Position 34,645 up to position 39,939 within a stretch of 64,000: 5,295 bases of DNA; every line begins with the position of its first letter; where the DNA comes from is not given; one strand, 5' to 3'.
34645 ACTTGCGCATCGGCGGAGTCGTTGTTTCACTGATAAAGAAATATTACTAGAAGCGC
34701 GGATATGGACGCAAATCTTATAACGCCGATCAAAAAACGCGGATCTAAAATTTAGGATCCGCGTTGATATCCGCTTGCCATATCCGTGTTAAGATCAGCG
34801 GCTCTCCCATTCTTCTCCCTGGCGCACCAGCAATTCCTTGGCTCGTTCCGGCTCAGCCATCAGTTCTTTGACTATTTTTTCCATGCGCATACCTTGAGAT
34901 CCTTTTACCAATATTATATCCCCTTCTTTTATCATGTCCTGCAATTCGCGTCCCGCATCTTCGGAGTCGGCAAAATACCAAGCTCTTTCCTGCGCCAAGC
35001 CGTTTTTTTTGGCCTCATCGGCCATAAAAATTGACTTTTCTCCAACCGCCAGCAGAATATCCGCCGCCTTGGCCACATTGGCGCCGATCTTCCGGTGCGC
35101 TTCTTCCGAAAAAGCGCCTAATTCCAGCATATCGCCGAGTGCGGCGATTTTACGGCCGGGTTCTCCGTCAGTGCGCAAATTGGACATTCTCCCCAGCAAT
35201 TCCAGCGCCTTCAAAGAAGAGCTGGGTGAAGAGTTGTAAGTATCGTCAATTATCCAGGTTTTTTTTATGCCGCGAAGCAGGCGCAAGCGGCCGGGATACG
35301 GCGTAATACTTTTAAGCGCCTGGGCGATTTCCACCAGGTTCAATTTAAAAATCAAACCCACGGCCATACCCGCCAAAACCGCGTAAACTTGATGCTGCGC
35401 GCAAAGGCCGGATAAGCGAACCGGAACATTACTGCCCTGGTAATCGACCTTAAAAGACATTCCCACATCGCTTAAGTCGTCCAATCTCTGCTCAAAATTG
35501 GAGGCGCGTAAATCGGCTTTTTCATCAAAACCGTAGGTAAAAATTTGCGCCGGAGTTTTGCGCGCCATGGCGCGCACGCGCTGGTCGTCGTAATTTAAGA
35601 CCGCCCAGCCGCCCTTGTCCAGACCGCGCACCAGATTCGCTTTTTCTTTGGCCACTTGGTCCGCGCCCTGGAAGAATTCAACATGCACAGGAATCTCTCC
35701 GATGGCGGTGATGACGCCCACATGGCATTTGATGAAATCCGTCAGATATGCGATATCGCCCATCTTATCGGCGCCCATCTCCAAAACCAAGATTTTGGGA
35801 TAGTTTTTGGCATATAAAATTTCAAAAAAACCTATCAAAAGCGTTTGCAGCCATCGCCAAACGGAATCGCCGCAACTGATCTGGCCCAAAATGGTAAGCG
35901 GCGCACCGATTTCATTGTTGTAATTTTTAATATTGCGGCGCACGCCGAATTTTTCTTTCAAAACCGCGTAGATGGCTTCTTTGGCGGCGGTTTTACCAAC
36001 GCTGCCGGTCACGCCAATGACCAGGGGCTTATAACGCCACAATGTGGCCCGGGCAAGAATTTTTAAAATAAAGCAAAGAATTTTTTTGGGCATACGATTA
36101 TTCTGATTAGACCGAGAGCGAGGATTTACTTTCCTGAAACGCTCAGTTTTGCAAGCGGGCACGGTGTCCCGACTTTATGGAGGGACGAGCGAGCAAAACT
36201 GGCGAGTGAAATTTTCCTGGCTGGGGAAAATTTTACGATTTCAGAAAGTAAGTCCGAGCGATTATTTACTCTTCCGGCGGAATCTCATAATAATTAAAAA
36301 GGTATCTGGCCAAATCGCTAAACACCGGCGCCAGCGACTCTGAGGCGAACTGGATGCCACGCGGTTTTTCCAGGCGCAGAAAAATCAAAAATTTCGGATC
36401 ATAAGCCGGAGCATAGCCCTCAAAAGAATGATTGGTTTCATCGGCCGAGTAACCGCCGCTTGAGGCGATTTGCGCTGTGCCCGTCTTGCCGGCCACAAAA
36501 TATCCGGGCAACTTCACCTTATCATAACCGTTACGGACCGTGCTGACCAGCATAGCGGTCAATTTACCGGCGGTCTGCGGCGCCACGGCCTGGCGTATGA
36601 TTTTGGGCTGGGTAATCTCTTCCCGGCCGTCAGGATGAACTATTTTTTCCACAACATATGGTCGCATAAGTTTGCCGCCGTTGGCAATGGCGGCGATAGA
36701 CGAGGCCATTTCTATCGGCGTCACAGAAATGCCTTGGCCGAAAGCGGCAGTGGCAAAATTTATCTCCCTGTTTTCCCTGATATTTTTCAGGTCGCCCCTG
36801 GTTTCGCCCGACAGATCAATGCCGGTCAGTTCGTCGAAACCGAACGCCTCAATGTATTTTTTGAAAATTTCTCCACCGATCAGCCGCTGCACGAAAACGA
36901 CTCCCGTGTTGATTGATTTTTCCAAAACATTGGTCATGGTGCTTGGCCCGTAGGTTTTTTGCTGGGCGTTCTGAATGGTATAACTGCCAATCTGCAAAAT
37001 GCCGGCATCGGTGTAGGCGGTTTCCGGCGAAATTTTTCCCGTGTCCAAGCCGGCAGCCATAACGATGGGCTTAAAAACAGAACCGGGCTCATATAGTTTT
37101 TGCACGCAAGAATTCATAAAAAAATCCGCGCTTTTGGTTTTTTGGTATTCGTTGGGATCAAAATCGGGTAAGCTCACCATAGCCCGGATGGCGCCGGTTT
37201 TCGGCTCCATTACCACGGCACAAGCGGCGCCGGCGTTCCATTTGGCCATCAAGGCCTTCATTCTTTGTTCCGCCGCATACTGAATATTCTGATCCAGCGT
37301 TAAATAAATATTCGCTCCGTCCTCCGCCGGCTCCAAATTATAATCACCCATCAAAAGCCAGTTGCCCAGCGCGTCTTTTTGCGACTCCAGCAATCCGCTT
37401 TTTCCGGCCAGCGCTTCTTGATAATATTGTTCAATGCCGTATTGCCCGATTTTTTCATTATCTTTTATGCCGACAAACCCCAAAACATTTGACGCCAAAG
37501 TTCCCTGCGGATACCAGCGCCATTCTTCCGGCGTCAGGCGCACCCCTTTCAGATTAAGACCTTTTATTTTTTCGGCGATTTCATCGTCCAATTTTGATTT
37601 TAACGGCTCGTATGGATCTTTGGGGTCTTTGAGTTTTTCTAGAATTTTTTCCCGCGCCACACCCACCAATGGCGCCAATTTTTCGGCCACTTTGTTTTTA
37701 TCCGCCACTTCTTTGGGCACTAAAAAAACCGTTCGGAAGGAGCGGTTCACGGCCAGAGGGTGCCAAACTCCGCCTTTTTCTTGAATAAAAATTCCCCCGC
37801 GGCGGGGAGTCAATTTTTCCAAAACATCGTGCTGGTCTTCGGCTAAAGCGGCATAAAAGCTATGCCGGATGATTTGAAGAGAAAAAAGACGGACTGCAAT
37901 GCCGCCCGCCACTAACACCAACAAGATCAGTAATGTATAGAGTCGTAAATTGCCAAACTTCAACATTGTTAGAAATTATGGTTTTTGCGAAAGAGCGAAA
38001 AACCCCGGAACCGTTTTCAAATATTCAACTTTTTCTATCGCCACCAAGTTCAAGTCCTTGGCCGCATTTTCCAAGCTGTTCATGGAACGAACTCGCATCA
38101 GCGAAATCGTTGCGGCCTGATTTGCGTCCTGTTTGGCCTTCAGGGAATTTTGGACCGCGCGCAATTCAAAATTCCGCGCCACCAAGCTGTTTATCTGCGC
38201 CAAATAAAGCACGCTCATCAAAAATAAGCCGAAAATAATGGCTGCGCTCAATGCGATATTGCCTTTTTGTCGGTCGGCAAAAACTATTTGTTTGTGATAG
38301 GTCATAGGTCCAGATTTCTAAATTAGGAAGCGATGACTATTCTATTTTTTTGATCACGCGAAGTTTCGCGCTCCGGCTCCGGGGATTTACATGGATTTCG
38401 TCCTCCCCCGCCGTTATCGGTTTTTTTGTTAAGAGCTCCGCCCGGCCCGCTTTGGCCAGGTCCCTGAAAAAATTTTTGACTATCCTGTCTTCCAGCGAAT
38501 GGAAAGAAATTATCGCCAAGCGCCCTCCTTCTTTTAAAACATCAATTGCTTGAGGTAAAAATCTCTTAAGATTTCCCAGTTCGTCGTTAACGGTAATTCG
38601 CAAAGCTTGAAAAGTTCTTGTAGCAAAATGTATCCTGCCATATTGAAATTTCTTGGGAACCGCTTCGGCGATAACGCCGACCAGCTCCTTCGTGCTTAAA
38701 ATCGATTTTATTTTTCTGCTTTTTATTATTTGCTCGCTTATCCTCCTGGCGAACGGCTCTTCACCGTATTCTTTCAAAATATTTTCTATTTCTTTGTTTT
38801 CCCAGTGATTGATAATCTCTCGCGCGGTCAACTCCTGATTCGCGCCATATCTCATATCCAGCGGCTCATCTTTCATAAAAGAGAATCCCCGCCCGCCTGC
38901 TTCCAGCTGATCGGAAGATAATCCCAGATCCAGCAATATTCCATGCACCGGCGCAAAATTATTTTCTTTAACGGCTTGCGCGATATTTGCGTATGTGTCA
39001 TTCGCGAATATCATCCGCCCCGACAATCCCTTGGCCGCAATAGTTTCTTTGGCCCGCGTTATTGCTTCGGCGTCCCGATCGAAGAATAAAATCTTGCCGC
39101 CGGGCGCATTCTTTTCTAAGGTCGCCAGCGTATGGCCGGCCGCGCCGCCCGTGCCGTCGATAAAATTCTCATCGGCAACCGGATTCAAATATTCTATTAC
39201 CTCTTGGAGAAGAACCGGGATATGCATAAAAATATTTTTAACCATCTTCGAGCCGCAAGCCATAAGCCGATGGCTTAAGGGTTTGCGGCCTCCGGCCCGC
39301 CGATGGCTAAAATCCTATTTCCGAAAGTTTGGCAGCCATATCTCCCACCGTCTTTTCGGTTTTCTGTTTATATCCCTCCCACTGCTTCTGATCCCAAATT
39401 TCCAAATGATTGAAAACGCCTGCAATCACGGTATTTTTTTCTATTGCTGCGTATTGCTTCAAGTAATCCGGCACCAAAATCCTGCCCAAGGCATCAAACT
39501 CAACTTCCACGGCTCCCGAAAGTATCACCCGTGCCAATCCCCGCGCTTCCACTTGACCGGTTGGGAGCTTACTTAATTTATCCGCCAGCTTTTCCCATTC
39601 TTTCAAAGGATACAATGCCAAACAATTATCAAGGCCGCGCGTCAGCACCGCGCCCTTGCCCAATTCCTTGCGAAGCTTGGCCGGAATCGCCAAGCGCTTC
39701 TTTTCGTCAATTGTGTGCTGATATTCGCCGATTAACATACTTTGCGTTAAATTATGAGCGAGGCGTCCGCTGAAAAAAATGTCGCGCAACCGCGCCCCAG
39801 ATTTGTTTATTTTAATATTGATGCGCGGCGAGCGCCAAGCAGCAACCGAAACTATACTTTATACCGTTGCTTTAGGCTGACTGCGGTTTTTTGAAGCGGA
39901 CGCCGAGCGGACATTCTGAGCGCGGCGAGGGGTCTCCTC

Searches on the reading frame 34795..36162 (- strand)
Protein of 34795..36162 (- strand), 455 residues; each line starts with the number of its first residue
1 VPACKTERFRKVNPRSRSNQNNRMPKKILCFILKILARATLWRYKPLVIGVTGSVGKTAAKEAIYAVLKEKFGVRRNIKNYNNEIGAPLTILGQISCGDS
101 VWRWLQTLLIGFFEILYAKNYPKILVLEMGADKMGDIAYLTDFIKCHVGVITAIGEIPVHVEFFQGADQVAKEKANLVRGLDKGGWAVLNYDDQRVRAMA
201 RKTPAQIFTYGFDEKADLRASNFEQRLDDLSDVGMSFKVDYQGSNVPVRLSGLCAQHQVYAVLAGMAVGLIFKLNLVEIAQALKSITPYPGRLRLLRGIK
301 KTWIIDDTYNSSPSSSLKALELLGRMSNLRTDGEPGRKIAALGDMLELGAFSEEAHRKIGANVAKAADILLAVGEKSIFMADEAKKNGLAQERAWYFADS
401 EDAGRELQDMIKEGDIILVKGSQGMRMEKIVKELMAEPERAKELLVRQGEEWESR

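Call 81: search_protein_families(library=pfam, proteins=[window:34795-36162:-], max_evalue=0.0001)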
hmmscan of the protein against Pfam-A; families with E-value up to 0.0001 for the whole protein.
window:34795-36162:- (455 aa): 2 families
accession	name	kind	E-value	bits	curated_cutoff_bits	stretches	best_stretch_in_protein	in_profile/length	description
PF08245.18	Mur_ligase_M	-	4.9e-28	98.9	24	2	120-268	55-199/200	Mur ligase middle domain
PF02875.26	Mur_ligase_C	-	6.6e-16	59.7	28.4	1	291-422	1-126/127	Mur ligase, glutamate ligase domain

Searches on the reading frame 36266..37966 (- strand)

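Call 81: search_protein_families(library=pfam, proteins=[window:36266-37966:-], max_evalue=0.0001)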
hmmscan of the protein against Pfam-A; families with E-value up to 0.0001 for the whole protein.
window:36266-37966:- (566 aa): 2 families
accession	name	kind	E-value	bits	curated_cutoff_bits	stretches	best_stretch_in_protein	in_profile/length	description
PF00905.27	Transpeptidase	-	3.4e-73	246.9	22.1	1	249-552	2-297/299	Penicillin binding protein transpeptidase domain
PF03717.20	PBP_dimer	-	1.3e-15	58.7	24.4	1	69-202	15-174/180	Penicillin-binding Protein dimerisation domain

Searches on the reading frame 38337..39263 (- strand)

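Call 81: search_protein_families(library=pfam, proteins=[window:38337-39263:-], max_evalue=0.0001)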
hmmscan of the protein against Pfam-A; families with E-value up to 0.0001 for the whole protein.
window:38337-39263:- (308 aa): 3 families
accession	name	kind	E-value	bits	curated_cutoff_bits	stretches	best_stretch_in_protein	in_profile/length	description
PF01795.25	Methyltransf_5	-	2.7e-103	346.1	27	1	12-307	2-309/309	MraW methylase family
PF05175.20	MTS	-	2.7e-06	27.5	23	0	25-95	26-95/170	Methyltransferase small domain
PF13847.12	Methyltransf_31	-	5.7e-05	23.3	27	0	34-103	7-75/145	Methyltransferase domain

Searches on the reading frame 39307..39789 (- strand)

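Call 82: search_protein_families(library=pfam, proteins=[window:39307-39789:-], max_evalue=0.0001)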
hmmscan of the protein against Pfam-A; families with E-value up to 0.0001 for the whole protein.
window:39307-39789:- (160 aa): 1 family
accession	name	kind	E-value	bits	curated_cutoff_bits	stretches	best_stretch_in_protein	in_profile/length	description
PF02381.23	MraZ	-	8.2e-39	131.9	23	2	18-87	1-71/72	MraZ protein, putative antitoxin-like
